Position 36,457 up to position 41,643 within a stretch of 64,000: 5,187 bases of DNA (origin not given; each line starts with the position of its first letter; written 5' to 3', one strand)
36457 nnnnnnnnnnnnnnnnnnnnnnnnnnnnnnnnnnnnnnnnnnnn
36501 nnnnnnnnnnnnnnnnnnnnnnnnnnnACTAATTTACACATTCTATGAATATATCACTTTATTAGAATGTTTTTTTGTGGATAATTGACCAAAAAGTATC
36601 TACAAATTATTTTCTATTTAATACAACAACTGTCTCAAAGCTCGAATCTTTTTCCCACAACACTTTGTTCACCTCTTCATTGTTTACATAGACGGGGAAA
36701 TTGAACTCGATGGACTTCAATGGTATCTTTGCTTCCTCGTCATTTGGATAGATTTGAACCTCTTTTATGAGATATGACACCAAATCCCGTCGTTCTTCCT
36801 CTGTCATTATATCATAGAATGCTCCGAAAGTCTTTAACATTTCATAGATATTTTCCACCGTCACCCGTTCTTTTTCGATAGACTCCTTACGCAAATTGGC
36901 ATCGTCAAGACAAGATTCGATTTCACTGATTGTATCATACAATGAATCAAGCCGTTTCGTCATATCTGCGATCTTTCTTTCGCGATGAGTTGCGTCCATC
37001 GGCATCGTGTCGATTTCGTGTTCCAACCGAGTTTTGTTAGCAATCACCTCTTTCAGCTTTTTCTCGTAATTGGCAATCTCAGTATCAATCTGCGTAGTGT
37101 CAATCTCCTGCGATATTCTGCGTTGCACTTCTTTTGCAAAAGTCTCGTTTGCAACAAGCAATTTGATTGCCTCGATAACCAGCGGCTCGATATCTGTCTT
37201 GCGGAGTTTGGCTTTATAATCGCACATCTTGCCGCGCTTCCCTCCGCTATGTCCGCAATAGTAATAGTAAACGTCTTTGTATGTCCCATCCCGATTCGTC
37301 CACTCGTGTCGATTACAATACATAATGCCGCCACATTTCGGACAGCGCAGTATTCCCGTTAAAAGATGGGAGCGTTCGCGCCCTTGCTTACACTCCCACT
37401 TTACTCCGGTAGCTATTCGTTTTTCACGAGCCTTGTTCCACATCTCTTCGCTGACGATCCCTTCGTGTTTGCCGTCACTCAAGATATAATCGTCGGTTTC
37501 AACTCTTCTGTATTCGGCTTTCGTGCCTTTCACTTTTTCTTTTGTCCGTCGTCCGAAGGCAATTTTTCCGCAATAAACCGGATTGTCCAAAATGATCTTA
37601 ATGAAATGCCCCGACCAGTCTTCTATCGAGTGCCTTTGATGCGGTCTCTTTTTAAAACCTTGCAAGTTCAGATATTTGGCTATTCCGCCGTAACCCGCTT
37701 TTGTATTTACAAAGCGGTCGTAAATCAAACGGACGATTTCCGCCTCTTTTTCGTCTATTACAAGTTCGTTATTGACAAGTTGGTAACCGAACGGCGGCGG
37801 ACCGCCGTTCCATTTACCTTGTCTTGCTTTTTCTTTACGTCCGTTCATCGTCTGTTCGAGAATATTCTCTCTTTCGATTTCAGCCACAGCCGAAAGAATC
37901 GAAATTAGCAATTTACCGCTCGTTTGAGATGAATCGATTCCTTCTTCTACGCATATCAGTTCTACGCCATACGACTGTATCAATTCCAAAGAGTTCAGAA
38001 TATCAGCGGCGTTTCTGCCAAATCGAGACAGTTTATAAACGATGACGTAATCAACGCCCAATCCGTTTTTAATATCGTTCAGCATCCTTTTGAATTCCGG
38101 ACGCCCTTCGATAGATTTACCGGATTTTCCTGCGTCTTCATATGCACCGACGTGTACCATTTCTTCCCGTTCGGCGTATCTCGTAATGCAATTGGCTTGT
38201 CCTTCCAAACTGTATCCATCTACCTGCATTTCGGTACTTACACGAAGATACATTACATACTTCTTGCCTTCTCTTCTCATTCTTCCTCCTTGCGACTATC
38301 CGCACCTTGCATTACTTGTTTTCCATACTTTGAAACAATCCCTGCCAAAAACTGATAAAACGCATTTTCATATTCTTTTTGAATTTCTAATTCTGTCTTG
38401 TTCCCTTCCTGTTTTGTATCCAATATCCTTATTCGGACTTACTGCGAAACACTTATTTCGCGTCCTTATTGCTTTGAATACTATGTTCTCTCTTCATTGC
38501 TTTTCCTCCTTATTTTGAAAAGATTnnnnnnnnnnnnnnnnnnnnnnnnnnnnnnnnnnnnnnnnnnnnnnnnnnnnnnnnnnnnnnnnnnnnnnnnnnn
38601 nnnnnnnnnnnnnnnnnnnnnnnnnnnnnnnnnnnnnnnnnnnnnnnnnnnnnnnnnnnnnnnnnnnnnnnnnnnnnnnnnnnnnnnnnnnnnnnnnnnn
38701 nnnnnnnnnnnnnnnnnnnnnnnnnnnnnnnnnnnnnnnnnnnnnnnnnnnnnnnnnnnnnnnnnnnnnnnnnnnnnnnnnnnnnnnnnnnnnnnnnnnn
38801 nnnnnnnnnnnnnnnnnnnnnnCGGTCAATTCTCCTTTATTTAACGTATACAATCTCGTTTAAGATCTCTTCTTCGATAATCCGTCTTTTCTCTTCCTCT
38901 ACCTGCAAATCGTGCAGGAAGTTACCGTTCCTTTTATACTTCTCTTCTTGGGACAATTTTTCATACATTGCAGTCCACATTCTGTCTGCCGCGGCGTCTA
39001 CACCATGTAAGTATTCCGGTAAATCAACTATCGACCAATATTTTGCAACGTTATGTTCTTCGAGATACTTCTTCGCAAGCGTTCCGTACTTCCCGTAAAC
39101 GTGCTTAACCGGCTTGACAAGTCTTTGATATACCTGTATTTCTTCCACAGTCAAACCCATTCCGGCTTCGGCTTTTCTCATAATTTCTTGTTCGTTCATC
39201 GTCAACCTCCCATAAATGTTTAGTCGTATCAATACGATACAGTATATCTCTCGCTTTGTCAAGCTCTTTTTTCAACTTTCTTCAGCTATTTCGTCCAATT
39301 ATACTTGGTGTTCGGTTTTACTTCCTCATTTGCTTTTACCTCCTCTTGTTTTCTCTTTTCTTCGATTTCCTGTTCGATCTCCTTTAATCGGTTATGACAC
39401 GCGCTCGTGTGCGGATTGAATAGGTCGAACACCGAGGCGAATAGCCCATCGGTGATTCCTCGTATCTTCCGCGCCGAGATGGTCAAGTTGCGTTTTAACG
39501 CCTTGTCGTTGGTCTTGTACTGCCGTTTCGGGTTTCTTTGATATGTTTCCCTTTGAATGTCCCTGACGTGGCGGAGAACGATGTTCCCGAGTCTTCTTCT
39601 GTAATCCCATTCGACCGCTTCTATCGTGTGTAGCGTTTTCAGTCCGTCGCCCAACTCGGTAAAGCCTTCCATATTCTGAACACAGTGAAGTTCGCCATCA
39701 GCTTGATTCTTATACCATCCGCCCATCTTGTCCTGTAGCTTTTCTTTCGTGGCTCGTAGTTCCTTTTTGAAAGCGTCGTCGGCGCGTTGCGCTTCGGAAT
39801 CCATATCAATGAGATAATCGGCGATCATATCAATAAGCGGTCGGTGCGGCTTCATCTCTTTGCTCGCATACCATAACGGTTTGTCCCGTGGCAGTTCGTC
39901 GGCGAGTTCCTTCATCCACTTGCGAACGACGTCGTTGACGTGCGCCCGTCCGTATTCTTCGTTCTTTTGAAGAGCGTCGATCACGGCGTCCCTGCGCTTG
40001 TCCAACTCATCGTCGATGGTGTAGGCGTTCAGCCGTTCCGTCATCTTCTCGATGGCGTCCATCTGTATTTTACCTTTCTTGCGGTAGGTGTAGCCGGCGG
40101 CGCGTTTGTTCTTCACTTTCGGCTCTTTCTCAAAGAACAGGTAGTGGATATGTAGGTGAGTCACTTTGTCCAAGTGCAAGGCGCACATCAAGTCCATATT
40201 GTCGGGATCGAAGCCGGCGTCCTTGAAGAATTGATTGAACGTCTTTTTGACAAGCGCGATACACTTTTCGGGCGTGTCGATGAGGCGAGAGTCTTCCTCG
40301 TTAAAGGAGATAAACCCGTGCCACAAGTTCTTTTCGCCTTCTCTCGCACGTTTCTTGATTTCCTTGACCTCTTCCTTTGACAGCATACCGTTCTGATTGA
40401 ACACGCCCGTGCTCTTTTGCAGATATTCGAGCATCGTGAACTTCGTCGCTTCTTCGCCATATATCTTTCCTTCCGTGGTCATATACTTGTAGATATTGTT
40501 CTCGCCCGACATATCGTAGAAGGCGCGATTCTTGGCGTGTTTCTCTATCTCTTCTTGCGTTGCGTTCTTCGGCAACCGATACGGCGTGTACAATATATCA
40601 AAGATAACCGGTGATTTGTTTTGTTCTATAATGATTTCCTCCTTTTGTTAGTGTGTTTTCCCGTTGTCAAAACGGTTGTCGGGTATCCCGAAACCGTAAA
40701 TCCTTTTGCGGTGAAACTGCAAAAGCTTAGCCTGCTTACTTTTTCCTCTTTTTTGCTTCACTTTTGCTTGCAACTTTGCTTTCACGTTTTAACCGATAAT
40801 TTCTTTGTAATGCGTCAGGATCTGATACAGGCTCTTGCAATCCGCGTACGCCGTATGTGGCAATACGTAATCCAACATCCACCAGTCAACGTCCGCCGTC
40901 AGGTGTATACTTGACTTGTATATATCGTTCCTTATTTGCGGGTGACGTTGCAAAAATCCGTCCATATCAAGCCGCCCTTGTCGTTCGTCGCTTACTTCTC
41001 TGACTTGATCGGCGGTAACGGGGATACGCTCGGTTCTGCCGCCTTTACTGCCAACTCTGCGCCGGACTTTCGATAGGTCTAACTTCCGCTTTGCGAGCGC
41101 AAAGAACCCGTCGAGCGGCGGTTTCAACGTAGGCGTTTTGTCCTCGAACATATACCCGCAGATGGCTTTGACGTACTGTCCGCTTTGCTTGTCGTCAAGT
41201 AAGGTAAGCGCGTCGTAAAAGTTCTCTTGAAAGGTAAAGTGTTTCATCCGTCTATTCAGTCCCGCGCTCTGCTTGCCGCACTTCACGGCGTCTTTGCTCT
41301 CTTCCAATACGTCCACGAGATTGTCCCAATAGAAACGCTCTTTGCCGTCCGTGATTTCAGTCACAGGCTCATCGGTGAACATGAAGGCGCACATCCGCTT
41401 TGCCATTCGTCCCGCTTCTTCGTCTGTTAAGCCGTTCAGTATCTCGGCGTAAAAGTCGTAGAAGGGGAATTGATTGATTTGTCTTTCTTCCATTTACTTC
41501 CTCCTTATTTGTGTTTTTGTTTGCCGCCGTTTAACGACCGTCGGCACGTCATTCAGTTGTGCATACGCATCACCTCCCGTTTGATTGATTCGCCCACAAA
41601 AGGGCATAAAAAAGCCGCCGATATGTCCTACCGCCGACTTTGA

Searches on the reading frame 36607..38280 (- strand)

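Call 6: search_protein_families(library=pfam, proteins=[window:36607-38280:-], max_evalue=0.01)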
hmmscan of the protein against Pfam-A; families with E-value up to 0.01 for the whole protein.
window:36607-38280:- (557 aa): 6 families
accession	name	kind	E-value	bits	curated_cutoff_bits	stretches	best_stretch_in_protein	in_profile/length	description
PF00239.26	Resolvase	-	7.3e-42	143.3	23.3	1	9-157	2-145/145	Resolvase, N terminal domain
PF07508.19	Recombinase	-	3.6e-20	72.6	21.1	1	177-288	1-99/102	Recombinase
PF13408.12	Zn_ribbon_recom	-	1.1e-09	39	25.3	1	306-373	1-58/58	Recombinase zinc beta ribbon domain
PF10186.14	ATG14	-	0.0013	18.3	33.2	1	362-471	19-126/347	Vacuolar sorting 38 and autophagy-related subunit 14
PF13747.11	DUF4164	-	0.0062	17.4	27.2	0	399-454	31-86/89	Domain of unknown function (DUF4164)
PF24627.1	PUMA_CC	-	0.0062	17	30.1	0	398-456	13-71/74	PUMA coiled-coil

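Call 7: search_protein_families(library=padloc, proteins=[window:36607-38280:-], max_evalue=0.01)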
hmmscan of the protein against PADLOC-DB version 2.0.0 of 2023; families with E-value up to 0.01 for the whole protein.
window:36607-38280:- (557 aa): 4 families
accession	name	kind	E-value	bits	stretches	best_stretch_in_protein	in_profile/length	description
PDLC00580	JetC3|JetC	-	3.8e-05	20.1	1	372-522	699-847/1068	DUF3584 domain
PDLC03862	LmuB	-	4.7e-05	19.9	1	379-495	353-463/643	-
PDLC04890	PDC-S06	-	0.00035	17.3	1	384-484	391-488/732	-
PDLC00518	JetC1|JetC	-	0.0013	14.6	1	382-497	668-786/1112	DUF3584 domain; MukB-like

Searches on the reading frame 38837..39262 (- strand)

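Call 9: search_protein_families(library=ncbifam, proteins=[window:38837-39262:-], max_evalue=0.01)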
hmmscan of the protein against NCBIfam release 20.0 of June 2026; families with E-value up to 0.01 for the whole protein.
window:38837-39262:- (141 aa): 0 families

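Call 20: search_protein_families(library=pfam, proteins=[window:38837-39262:-], max_evalue=0.01)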
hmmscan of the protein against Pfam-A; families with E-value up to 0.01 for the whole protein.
window:38837-39262:- (141 aa): 2 families
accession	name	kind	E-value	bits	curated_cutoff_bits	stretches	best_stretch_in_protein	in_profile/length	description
PF14198.11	TnpV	-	1.6e-07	31.7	27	1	54-138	21-111/111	Transposon-encoded protein TnpV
PF16582.11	TPP_enzyme_M_2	-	0.0059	16.8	30.1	0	65-133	115-183/208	Middle domain of thiamine pyrophosphate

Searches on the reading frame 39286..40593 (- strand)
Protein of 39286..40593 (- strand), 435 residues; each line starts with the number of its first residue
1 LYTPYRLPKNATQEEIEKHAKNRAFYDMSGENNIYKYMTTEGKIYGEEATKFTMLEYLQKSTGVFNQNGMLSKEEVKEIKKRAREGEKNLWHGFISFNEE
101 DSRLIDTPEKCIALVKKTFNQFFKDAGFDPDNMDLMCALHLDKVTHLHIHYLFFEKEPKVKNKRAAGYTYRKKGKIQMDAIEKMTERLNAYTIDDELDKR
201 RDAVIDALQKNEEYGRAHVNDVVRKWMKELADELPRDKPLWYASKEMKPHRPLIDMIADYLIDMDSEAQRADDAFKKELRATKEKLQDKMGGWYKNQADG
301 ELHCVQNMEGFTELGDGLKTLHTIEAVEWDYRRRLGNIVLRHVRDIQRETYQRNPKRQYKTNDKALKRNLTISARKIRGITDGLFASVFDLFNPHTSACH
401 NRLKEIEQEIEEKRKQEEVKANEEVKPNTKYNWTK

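Call 6: search_protein_families(library=pfam, proteins=[window:39286-40593:-], max_evalue=0.01)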
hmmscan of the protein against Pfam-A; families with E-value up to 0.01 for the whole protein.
window:39286-40593:- (435 aa): 1 family
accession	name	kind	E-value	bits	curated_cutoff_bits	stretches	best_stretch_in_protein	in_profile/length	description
PF20781.2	TssR_C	-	0.003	18.2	25.7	1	43-104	53-114/141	TssR C-terminal domain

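Call 7: search_protein_families(library=padloc, proteins=[window:39286-40593:-], max_evalue=0.01)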
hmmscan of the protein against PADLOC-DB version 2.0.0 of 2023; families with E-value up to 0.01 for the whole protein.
window:39286-40593:- (435 aa): 0 families

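Call 9: search_protein_families(library=ncbifam, proteins=[window:39286-40593:-], max_evalue=0.01)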
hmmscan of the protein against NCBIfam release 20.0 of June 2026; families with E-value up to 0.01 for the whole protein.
window:39286-40593:- (435 aa): 0 families

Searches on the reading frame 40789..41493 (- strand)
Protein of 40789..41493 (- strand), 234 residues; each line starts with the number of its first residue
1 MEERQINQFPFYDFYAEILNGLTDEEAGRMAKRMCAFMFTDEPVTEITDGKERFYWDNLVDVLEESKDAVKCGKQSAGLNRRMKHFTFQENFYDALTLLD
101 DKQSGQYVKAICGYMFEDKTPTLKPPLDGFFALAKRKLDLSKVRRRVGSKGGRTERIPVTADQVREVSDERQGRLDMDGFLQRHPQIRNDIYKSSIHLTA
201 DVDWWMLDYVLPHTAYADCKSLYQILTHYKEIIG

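Call 6: search_protein_families(library=pfam, proteins=[window:40789-41493:-], max_evalue=0.01)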
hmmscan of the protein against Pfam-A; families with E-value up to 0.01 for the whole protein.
window:40789-41493:- (234 aa): 1 family
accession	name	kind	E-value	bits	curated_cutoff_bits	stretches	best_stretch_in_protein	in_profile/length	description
PF19808.4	DUF6291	-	3.3e-15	56.5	27.2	2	86-143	2-59/79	Family of unknown function (DUF6291)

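Call 7: search_protein_families(library=padloc, proteins=[window:40789-41493:-], max_evalue=0.01)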
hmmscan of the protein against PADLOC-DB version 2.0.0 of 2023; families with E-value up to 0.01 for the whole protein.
window:40789-41493:- (234 aa): 0 families

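Call 9: search_protein_families(library=ncbifam, proteins=[window:40789-41493:-], max_evalue=0.01)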
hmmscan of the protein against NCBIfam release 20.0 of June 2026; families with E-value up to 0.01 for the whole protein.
window:40789-41493:- (234 aa): 0 families
